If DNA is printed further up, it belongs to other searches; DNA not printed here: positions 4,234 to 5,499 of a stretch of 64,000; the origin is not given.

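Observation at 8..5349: Isoprenoid-synthase-fold protein with two DDxxD motifs encoded directly after two GT-C membrane glycosyltransferases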

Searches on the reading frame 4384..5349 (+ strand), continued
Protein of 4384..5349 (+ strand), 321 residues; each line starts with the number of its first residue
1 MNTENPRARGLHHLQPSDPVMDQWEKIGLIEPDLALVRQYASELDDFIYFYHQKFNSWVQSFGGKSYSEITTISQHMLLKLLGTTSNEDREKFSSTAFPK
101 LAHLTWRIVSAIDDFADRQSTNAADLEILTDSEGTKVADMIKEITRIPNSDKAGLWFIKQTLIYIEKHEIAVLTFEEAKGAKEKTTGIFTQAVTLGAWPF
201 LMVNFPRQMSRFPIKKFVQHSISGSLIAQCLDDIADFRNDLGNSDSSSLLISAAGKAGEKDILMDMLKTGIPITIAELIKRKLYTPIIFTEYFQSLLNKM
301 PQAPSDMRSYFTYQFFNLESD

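Call 45: predict_structure(alignment_id=A2)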
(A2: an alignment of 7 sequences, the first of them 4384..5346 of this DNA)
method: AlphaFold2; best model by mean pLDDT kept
length: 321 residues; sequences in the alignment: 7
mean_pLDDT: 82.5   pTM: 0.82
mean pLDDT of the five models: 82.5, 80.7, 79.8, 78.7, 78.5
residues with pLDDT >= 90: 108; 70-90: 162; 50-70: 37; < 50: 14
segments of 3 or more residues with pLDDT < 50: 1-12
pLDDT, mean of each block of 10 residues (from residue 1): 31 71 84 93 91 94 89 86 85 88 83 68 68 87 81 67 59 78 80 81 85 88 89 86 79 93 92 91 94 94 91 91 68
secondary structure, 60 per line:
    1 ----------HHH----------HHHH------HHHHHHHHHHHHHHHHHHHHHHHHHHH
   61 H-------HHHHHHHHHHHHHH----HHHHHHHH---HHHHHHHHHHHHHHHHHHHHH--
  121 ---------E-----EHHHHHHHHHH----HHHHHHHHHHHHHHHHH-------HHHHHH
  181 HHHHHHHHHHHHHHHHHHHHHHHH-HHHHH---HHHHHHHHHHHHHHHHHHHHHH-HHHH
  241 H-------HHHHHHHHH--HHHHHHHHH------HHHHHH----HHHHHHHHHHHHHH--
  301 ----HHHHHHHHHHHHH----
elements in order: H24-27 H34-61 H69-82 H87-94 H98-118 H137-146 H151-167 H175-204 H206-210 H214-235 H237-241 H249-257 H260-268 H275-280 H285-298 H305-317

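Call 47: fold_search(model_id=the predicted structure, library=pdb)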
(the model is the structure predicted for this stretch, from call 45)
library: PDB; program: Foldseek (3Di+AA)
matches with E <= 10: 258; with E <= 0.001: 0
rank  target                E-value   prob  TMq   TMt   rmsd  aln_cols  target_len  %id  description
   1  8gy0_A                2.1e-02  0.84  0.27  0.27  14.3       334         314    9  Agrocybe pediades linalool sunthase (Ap.LS) (released 2023-04-12)
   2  9jsc_A                3.8e-02  0.85  0.31  0.31  11.6       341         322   13  Crystal structure of OsSPS3 complexed with YH24532 (released 2026-04-08)
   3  9m1w_A                4.0e-02  0.72  0.29  0.23  16.7       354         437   13  Crystal structure of N-prenyltransferase DsKabA (released 2026-03-04)
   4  4lz0                  6.1e-02  0.54  0.27  0.25  16.1       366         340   10  A236G Epi-isozizaene synthase: Complex with Mg, inorganic pyrophosphate and benzyl triethyl ammonium cation (released 2013-12-18)
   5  6axu                  6.4e-02  0.51  0.26  0.25  16.6       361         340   12  W203Y Epi-isozizaene synthase (released 2017-10-18)
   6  1wl3_B                6.7e-02  0.96  0.40  0.44   9.9       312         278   14  Crystal Structure Of Octaprenyl Pyrophosphate Synthase From Hyperthermophilic Thermotoga Maritima R91A mutant (released 2005-06-28)
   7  1jfa_B                6.7e-02  0.66  0.29  0.27  13.4       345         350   14  Trichodiene Synthase from Fusarium Sporotrichioides (released 2001-11-30)
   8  6axn                  7.3e-02  0.51  0.27  0.26  15.9       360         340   10  F95C Epi-isozizaene synthase (released 2017-10-18)
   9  4luu                  7.7e-02  0.47  0.26  0.25  16.5       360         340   11  V329A Epi-isozizaene synthase: Complex with Mg, inorganic pyrophosphate and benzyl triethyl ammonium cation (released 2013-12-18)
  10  5nx6_A                8.4e-02  0.80  0.33  0.34  11.6       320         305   10  Crystal structure of 1,8-cineole synthase from Streptomyces clavuligerus in complex with 2-fluoroneryl diphosphate (released 2017-09-20)
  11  8su5                  9.2e-02  0.51  0.28  0.26  15.8       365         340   10  F198T epi-Isozizaene Synthase: complex with 3 Mg2+, inorganic pyrophosphate, and benzyl triethyl ammonium cation (released 2023-07-26)
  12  7kjd                  1.2e-01  0.41  0.27  0.26  15.9       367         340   10  F96M epi-isozizaene synthase: complex with 3 Mg2+ and risedronate (released 2020-12-16)
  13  6axm                  1.2e-01  0.44  0.27  0.26  16.1       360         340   10  F95Y Epi-isozizaene synthase (released 2017-10-18)
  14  3aq0_C                1.5e-01  0.38  0.26  0.26  14.7       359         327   13  Ligand-bound form of Arabidopsis medium/long-chain length prenyl pyrophosphate synthase (surface polar residue mutant) (released 2011-01-19)
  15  3kb9                  1.5e-01  0.33  0.26  0.25  17.0       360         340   11  Epi-isozizaene synthase: Complex with Mg, inorganic pyrophosphate and benzyl triethyl ammonium cation (released 2010-02-09)
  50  3tc1_B                6.2e-01  0.60  0.40  0.41   9.6       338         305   11  Crystal Structure of Octaprenyl Pyrophosphate Synthase from Helicobacter pylori (released 2011-08-31)
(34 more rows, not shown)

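Call 77: search_solved_structures(query=L003:8218-9936:-, max_evalue=1)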
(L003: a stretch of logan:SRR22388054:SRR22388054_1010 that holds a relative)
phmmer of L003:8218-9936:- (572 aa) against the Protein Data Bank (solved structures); distinct sequences matched with E-value up to 1: 0.

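Call 78: search_solved_structures(query=L003:10936-11910:+, max_evalue=1)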
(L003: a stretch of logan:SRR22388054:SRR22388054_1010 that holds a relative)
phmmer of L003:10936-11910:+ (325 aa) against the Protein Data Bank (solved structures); distinct sequences matched with E-value up to 1: 6.
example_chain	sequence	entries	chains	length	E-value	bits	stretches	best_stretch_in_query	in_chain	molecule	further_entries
4rrj_A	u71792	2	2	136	0.023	17.1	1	195-235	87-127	Probable threonine--tRNA ligase 2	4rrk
4rrl_A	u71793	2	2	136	0.027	16.8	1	195-235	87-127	Probable threonine--tRNA ligase 2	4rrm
4rr6_A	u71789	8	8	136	0.032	16.6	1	195-235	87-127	Probable threonine--tRNA ligase 2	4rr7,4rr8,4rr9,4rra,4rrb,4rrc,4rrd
4rrh_A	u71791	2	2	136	0.044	16.2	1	195-235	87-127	Probable threonine--tRNA ligase 2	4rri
3hjn_A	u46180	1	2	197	0.46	12.8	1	108-224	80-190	Thymidylate kinase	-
1lnz_A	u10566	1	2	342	0.72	12.2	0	57-100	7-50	SPO0B-associated GTP-binding protein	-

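Call 79: search_protein_families(library=padloc, proteins=[window:4384-5346:+, P0004, L003:8218-9936:-, L003:10936-11910:+], max_evalue=0.1)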
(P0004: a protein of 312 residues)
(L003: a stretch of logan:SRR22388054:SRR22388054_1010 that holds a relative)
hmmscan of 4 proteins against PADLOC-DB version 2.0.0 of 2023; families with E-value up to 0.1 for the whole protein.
window:4384-5346:+ (321 aa): 0 families

P0004 (312 aa): 0 families

L003:8218-9936:- (572 aa): 1 family
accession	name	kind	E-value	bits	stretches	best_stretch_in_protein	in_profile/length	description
PDLC01254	Cas3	-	0.013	13.7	1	369-413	5-43/164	CAS-I; effector_G3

L003:10936-11910:+ (325 aa): 0 families

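Call 81: find_related_loci(query=A1, collection=metagenome_contigs, flank=10000)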
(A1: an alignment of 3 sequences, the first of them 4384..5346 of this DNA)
Query A1 (321 aa) in metagenome_contigs; peptide patterns used: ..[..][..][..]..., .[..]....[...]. (x = any residue, [..] = any of these).
515 stretches matched a pattern, but none encodes a relative of the query by tblastn (E <= 1e-3).

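Call 83: find_related_loci(query=A3, collection=metagenome_contigs, flank=8000)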
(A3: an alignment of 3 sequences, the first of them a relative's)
Query A3 (312 aa) in metagenome_contigs; peptide patterns used: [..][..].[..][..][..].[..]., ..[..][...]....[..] (x = any residue, [..] = any of these).
57 stretches matched a pattern, but none encodes a relative of the query by tblastn (E <= 1e-3).

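Call 84: find_homologous_proteins(query=A2, max_evalue=0.001)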
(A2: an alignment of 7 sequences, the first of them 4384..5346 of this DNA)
Query A2 (7 sequences) (321 aa, profile of the alignment): 5 proteins with E <= 0.001 among 6080 candidates.
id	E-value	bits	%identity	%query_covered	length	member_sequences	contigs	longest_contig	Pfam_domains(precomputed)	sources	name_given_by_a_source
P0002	2.3e-142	492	60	100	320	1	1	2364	-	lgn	-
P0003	6.9e-132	457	36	98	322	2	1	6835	-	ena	-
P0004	2.0e-131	456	29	88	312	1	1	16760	-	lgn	-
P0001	4.6e-131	455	100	95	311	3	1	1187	-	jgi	-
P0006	3.0e-127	442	29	90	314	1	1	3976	-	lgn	-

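Call 86: search_protein_families(library=pfam, proteins=[L003:2885-4546:-, L003:2263-2919:-, L004:167-1432:+, L004:1495-2520:-, L004:3154-4008:+, L004:11029-11934:+, L004:15302-16456:+, L001:1-366:-, L002:1641-2354:-, L002:3-311:+], max_evalue=0.1)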
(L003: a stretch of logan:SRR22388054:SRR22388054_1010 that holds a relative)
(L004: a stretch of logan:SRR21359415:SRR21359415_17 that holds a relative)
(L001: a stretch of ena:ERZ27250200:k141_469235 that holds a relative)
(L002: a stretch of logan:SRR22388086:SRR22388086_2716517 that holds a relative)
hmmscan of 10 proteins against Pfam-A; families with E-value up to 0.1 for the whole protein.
L003:2885-4546:- (553 aa): 1 family
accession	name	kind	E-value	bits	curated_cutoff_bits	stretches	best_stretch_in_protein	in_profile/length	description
PF00150.24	Cellulase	-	0.098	12.6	23.5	0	482-522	227-267/272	Cellulase (glycosyl hydrolase family 5)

L003:2263-2919:- (218 aa): 0 families

L004:167-1432:+ (421 aa): 0 families

L004:1495-2520:- (341 aa): 0 families

L004:3154-4008:+ (284 aa): 3 families
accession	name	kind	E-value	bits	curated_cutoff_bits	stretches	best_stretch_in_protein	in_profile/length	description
PF01909.29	NTP_transf_2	-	0.0002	22.1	21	1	61-123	4-56/93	Nucleotidyltransferase domain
PF18765.7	Polbeta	-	0.00035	21.1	26.9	1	67-106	8-47/93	Polymerase beta, Nucleotidyltransferase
PF22600.2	MTPAP-like_central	-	0.04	14.4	27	1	46-103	17-70/139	Poly(A) RNA polymerase, mitochondrial-like, central palm domain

L004:11029-11934:+ (301 aa): 0 families

L004:15302-16456:+ (384 aa): 0 families

L001:1-366:- (122 aa): 0 families

L002:1641-2354:- (237 aa): 5 families
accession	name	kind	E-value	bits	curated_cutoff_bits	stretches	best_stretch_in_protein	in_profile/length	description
PF13545.12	HTH_Crp_2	-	0.0046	17.3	27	0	195-226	33-62/70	Crp-like helix-turn-helix domain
PF22979.2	HTH_69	-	0.011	16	27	0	197-224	39-66/69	Winged helix-turn-helix domain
PF18177.6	La_HTH_kDCL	-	0.036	14.6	27.5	1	7-56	31-79/90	La HTH in kinetoplastid DICER domain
PF11214.13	Med2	-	0.05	14.2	26.8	0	71-123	21-71/100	Mediator complex subunit 2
PF02082.26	Rrf2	-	0.085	13.5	30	0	192-221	31-60/132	Iron-dependent Transcriptional regulator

L002:3-311:+ (102 aa): 0 families

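Call 94: find_homologous_proteins(query=L003:8218-9936:-, max_evalue=0.001)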
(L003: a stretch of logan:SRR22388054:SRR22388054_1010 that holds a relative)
Query L003:8218-9936:- (572 aa): 5 proteins with E <= 0.001 among 8000 candidates.
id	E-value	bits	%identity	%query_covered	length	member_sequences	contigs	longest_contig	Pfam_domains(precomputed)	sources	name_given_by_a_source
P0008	0.0e+0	1320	100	100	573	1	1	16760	-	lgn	-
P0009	4.9e-165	568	46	99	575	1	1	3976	-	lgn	-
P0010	2.6e-150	520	45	99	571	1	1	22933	-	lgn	-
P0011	3.3e-49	186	36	52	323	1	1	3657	-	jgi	jgi:hypothetical protein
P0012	7.7e-33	132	33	48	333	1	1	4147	-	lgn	-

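Call 95: find_encoding_contigs(protein=P0011, flank=5000)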
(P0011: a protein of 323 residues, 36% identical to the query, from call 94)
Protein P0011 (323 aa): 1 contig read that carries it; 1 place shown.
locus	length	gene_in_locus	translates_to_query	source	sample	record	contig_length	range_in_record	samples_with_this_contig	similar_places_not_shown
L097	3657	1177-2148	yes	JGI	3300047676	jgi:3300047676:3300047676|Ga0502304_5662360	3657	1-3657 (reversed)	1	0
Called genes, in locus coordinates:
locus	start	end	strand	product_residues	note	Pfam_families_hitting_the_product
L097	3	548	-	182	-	?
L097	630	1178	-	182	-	PF01725:Ham1p_like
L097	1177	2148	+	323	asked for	-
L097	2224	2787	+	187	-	-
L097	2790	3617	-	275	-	PF00208:ELFV_dehydrog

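Call 96: find_encoding_contigs(protein=P0012, flank=5000)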
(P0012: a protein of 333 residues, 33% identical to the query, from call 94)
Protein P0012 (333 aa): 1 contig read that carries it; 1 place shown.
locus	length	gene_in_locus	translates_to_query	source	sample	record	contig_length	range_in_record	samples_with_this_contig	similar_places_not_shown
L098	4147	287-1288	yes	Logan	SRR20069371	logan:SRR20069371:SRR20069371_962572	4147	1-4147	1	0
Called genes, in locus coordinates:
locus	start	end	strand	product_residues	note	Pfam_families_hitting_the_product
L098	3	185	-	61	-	?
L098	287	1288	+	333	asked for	-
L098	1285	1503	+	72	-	PF12844:HTH_19, PF13560:HTH_31, PF13443:HTH_26 (weak), PF01381:HTH_3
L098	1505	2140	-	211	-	PF00293:NUDIX (weak)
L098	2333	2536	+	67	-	-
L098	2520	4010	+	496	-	PF00239:Resolvase, PF07508:Recombinase, PF13408:Zn_ribbon_recom (weak)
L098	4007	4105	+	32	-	-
